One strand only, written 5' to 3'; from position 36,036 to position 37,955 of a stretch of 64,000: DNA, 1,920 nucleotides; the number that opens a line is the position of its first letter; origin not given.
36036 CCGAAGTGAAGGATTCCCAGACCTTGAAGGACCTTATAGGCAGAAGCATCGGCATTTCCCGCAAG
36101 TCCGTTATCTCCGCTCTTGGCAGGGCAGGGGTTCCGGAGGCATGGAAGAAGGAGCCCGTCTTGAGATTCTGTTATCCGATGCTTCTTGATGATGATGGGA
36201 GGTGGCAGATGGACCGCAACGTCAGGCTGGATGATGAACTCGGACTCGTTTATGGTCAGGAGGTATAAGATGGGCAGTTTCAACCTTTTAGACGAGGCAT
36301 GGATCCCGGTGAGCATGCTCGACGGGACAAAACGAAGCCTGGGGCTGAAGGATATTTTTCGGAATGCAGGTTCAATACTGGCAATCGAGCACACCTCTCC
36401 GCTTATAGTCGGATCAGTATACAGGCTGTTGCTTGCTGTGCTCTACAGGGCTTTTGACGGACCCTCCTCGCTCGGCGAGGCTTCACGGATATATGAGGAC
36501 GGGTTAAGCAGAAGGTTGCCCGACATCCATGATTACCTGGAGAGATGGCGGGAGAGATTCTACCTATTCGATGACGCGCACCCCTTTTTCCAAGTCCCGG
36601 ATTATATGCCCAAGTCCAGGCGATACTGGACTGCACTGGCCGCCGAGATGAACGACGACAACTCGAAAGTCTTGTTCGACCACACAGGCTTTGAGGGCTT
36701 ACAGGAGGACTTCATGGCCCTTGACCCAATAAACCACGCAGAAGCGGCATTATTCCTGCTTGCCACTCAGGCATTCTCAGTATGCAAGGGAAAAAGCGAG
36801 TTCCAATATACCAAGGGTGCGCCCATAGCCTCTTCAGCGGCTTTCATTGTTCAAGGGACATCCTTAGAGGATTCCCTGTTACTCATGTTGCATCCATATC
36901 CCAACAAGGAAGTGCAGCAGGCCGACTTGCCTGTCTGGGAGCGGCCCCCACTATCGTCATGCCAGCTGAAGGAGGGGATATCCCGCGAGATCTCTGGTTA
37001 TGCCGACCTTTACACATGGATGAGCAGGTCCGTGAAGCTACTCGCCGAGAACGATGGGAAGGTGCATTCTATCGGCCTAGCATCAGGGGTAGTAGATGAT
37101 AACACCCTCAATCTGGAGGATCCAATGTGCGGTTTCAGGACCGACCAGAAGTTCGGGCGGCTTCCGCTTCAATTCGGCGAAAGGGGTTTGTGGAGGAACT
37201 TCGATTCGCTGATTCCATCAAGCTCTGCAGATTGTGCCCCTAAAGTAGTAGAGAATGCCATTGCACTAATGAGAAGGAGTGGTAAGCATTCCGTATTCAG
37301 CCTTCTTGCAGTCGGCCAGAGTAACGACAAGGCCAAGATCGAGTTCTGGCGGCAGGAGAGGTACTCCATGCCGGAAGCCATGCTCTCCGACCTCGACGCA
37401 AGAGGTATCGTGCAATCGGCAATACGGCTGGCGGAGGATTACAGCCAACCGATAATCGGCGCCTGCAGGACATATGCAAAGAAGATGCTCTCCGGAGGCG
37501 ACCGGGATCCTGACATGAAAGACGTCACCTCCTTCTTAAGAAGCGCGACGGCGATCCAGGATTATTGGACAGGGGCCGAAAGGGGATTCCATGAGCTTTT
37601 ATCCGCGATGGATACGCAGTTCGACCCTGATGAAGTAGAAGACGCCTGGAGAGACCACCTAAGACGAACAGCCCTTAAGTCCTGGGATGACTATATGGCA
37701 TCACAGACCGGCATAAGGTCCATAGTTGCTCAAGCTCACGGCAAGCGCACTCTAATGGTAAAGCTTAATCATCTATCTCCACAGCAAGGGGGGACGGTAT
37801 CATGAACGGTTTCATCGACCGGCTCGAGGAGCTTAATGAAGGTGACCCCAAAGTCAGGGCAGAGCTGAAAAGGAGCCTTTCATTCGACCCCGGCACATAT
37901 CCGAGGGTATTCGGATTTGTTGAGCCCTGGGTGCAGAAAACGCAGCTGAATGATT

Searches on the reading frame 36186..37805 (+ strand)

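Call 12: search_protein_families(library=ncbifam, proteins=[window:36186-37805:+], max_evalue=0.00001)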
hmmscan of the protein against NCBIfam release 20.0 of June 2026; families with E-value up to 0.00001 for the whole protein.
window:36186-37805:+ (539 aa): 1 family
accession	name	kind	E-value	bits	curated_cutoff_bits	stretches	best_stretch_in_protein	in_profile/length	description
TIGR02547.1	casA_cse1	equivalog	1e-51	176.5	70.05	1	33-533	1-504/504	type I-E CRISPR-associated protein Cse1/CasA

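Call 13: search_protein_families(library=pfam, proteins=[window:36186-37805:+], max_evalue=0.00001)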
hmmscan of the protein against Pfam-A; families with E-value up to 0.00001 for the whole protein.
window:36186-37805:+ (539 aa): 1 family
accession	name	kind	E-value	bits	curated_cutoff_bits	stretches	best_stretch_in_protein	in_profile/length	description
PF09481.15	CRISPR_Cse1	-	1e-85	289.1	24.7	1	33-498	1-449/450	CRISPR-associated protein Cse1 (CRISPR_cse1)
